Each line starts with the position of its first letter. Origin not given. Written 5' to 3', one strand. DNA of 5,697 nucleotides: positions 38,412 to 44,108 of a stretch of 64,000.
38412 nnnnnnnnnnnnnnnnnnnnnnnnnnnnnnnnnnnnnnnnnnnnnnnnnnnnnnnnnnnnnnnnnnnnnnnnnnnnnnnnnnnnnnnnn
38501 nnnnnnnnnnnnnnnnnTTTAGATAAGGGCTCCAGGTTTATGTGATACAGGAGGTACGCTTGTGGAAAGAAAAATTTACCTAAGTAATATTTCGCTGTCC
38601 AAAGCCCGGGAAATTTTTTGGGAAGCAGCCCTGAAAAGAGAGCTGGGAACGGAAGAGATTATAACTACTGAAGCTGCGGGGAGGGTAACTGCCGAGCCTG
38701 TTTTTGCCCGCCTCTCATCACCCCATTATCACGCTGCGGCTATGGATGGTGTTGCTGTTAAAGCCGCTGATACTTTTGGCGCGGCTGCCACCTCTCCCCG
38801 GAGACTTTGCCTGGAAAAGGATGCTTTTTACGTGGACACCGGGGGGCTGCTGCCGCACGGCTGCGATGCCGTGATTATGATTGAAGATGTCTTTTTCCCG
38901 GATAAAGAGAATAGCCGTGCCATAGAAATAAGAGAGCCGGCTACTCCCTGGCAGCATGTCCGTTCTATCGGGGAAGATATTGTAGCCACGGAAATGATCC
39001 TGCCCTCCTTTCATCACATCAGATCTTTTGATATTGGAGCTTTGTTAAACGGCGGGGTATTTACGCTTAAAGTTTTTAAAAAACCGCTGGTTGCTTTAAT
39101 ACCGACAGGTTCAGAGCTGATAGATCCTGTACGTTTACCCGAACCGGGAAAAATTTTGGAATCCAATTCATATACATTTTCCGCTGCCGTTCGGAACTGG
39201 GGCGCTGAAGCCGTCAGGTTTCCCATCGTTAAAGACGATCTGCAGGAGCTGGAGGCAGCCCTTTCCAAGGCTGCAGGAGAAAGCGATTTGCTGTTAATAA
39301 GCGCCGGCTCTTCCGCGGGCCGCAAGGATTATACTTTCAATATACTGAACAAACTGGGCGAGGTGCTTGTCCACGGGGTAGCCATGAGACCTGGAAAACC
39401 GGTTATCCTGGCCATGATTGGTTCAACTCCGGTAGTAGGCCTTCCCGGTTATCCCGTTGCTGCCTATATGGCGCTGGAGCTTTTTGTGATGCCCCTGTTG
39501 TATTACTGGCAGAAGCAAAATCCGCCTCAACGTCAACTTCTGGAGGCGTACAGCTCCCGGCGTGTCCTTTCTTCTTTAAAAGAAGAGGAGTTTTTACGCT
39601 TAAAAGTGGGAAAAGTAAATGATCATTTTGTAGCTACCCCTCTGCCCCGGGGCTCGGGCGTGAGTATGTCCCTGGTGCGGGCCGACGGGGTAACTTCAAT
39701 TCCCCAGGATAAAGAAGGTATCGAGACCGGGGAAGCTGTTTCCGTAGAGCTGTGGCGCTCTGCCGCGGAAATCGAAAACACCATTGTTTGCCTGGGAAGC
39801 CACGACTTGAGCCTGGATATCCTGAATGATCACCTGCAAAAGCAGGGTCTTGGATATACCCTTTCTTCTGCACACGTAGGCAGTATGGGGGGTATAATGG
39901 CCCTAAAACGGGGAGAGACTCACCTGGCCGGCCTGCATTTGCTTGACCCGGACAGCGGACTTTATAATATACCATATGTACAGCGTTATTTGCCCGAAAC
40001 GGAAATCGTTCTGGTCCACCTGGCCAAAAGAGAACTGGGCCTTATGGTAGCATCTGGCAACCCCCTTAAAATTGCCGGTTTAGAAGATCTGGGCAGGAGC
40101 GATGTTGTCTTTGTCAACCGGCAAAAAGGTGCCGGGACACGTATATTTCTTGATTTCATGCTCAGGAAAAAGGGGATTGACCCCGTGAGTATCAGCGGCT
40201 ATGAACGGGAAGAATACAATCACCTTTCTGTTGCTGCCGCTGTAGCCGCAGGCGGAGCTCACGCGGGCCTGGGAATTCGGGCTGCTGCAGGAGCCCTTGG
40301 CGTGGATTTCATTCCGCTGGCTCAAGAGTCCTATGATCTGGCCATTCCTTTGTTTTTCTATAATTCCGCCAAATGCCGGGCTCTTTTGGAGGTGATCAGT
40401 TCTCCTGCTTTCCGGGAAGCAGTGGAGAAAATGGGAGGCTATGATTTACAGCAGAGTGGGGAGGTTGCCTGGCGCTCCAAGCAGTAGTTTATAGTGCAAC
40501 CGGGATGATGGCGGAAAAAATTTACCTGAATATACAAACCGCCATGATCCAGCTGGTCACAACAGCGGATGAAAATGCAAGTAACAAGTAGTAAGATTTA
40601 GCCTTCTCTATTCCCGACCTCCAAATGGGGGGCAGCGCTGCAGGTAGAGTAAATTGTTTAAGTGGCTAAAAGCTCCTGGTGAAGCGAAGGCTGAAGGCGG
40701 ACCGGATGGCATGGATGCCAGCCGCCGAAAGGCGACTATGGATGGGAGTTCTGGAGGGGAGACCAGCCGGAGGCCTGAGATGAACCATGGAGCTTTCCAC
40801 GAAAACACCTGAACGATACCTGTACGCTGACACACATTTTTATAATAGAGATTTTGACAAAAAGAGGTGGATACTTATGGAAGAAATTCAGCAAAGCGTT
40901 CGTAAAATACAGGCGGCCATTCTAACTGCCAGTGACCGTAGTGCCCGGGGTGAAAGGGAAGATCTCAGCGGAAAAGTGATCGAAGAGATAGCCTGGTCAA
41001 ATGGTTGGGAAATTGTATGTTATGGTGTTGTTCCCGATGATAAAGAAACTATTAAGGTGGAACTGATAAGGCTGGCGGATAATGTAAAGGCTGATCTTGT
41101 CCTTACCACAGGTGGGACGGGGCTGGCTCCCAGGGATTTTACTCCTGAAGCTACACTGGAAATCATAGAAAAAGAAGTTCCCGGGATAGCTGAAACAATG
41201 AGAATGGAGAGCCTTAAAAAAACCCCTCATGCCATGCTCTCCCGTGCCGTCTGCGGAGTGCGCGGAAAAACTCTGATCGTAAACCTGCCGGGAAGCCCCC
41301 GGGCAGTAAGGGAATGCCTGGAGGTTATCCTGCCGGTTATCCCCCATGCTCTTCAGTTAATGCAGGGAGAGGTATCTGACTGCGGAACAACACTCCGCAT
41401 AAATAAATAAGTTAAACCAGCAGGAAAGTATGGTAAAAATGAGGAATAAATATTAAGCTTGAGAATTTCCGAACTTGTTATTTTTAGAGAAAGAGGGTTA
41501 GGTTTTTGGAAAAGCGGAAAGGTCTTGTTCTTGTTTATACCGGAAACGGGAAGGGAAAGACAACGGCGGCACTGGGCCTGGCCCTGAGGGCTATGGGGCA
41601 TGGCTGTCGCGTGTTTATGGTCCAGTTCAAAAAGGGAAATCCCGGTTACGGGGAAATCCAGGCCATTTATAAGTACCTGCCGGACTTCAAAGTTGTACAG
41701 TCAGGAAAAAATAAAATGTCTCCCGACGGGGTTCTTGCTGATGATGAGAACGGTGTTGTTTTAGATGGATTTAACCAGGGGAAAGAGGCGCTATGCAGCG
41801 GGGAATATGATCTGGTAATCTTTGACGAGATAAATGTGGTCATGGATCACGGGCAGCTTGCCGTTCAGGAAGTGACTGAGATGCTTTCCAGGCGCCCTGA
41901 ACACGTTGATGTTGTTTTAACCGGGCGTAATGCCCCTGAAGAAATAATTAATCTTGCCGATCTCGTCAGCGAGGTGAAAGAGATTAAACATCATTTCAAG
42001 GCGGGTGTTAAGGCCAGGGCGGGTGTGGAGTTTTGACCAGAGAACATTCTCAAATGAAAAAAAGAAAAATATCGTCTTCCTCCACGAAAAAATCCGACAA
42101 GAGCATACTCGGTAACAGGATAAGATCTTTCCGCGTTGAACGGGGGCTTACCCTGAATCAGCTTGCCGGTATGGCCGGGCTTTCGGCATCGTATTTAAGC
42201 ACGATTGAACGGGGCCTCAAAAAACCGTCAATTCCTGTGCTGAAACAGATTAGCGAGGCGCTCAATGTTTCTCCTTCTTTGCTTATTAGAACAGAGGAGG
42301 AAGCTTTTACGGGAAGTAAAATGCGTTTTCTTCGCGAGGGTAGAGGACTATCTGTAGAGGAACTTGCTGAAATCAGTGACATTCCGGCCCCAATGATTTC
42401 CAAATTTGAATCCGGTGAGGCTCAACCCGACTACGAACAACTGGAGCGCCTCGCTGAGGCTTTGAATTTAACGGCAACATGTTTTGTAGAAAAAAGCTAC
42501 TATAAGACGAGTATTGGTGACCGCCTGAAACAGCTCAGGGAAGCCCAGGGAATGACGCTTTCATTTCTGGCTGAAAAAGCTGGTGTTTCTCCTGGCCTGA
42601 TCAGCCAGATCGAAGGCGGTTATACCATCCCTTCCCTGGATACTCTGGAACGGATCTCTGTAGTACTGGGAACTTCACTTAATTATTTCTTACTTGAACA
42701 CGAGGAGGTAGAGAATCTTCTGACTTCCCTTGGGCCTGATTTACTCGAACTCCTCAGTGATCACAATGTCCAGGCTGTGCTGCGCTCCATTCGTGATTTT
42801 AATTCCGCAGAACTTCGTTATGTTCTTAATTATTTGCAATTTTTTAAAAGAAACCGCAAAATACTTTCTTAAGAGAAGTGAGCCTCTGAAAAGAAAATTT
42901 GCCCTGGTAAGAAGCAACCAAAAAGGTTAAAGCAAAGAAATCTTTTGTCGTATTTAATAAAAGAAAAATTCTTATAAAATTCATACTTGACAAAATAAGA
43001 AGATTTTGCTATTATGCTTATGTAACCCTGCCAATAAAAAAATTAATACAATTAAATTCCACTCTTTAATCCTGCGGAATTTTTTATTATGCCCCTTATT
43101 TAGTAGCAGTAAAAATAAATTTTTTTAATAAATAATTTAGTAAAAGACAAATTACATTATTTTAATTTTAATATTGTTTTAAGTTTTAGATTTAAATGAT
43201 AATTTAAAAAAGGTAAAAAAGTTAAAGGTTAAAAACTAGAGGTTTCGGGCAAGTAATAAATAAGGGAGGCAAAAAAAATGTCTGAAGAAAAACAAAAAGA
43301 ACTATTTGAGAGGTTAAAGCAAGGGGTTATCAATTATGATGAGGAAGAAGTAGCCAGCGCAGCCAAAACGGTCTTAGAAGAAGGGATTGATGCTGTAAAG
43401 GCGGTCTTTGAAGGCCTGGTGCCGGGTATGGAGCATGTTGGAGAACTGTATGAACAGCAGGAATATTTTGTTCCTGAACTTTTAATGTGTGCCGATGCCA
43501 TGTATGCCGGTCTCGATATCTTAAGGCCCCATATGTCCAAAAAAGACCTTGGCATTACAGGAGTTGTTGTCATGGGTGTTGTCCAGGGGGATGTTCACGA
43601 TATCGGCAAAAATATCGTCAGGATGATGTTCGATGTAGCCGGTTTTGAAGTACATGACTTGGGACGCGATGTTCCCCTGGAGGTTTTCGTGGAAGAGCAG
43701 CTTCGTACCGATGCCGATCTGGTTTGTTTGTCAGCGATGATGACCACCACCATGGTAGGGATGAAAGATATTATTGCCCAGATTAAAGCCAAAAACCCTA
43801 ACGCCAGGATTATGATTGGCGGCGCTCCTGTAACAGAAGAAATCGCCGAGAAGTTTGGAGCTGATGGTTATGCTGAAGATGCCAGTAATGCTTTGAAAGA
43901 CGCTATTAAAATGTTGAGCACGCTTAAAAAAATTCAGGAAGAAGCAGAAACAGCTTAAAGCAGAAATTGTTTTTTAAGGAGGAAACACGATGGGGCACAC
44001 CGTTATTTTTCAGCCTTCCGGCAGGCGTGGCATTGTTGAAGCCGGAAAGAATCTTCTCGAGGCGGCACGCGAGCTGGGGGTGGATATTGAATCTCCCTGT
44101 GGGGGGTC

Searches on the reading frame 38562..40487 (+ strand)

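Call 26: search_protein_families(library=pfam, proteins=[window:38562-40487:+], max_evalue=0.00001)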
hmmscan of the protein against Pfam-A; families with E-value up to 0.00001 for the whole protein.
window:38562-40487:+ (641 aa): 6 families
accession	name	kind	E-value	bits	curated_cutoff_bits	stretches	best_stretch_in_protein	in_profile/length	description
PF12727.12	PBP_like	-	7.9e-74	247.4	27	1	423-612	2-192/193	PBP superfamily domain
PF03453.22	MoeA_N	-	4.2e-36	124.5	30.8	1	10-163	1-158/160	MoeA N-terminal region (domain I and II)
PF00994.29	MoCF_biosynth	-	3.6e-28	98.5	26.6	1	179-313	2-142/144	Probable molybdopterin binding domain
PF03454.20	MoeA_C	-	7.1e-12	45.8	22.1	1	331-398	4-72/72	MoeA C-terminal region (domain IV)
PF13531.11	SBP_bac_11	-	1.3e-07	32.1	25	1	485-625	74-225/227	Bacterial extracellular solute-binding protein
PF12974.12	Phosphonate-bd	-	2.7e-06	27.4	27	1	496-572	91-163/242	ABC transporter, phosphonate, periplasmic substrate-binding protein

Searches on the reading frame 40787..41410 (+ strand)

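Call 26: search_protein_families(library=pfam, proteins=[window:40787-41410:+], max_evalue=0.00001)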
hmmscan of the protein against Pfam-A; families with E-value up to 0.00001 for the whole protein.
window:40787-41410:+ (207 aa): 1 family
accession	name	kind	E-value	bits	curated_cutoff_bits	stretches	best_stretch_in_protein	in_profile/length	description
PF00994.29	MoCF_biosynth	-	4e-35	121.1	26.6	1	44-187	1-144/144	Probable molybdopterin binding domain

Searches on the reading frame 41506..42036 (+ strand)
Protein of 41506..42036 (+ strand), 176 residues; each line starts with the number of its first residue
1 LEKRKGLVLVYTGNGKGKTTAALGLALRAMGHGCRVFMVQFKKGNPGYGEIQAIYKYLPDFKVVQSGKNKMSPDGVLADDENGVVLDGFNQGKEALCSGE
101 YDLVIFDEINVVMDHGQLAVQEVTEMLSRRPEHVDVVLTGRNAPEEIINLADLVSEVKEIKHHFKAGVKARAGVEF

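Call 26: search_protein_families(library=pfam, proteins=[window:41506-42036:+], max_evalue=0.00001)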
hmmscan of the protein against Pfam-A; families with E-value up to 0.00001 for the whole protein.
window:41506-42036:+ (176 aa): 1 family
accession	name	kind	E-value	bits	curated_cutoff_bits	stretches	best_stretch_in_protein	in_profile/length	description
PF02572.21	CobA_CobO_BtuR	-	5.7e-58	196.4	25.7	1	5-176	2-172/172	ATP:corrinoid adenosyltransferase BtuR/CobO/CobP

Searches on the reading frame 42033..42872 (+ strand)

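Call 26: search_protein_families(library=pfam, proteins=[window:42033-42872:+], max_evalue=0.00001)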
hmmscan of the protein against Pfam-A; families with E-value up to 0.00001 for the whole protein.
window:42033-42872:+ (279 aa): 6 families
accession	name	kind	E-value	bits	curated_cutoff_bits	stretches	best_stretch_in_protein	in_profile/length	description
PF01381.28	HTH_3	-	4.7e-47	158.3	23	3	165-219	1-55/55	Helix-turn-helix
PF13560.12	HTH_31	-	3.6e-39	133.3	27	3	26-83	2-60/64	Helix-turn-helix domain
PF12844.13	HTH_19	-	5.9e-35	119.4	30.2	3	27-89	1-63/64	Helix-turn-helix domain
PF13443.12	HTH_26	-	1.9e-21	76.5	22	1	29-87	1-60/63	Cro/C1-type HTH DNA-binding domain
PF13413.12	HTH_25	-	2.6e-14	53.2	24.6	0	164-196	1-33/62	Helix-turn-helix domain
PF04545.22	Sigma70_r4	-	1.9e-07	30.9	24.1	0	168-194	15-41/50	Sigma-70, region 4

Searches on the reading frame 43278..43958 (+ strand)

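Call 26: search_protein_families(library=pfam, proteins=[window:43278-43958:+], max_evalue=0.00001)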
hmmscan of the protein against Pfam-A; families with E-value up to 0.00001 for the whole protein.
window:43278-43958:+ (226 aa): 2 families
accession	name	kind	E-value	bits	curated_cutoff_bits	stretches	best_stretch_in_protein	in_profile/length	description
PF02310.24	B12-binding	-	2.8e-27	95.4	32.1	1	96-206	2-120/121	B12 binding domain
PF02607.22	B12-binding_2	-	8.9e-23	80.7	23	1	9-82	1-73/74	B12 binding domain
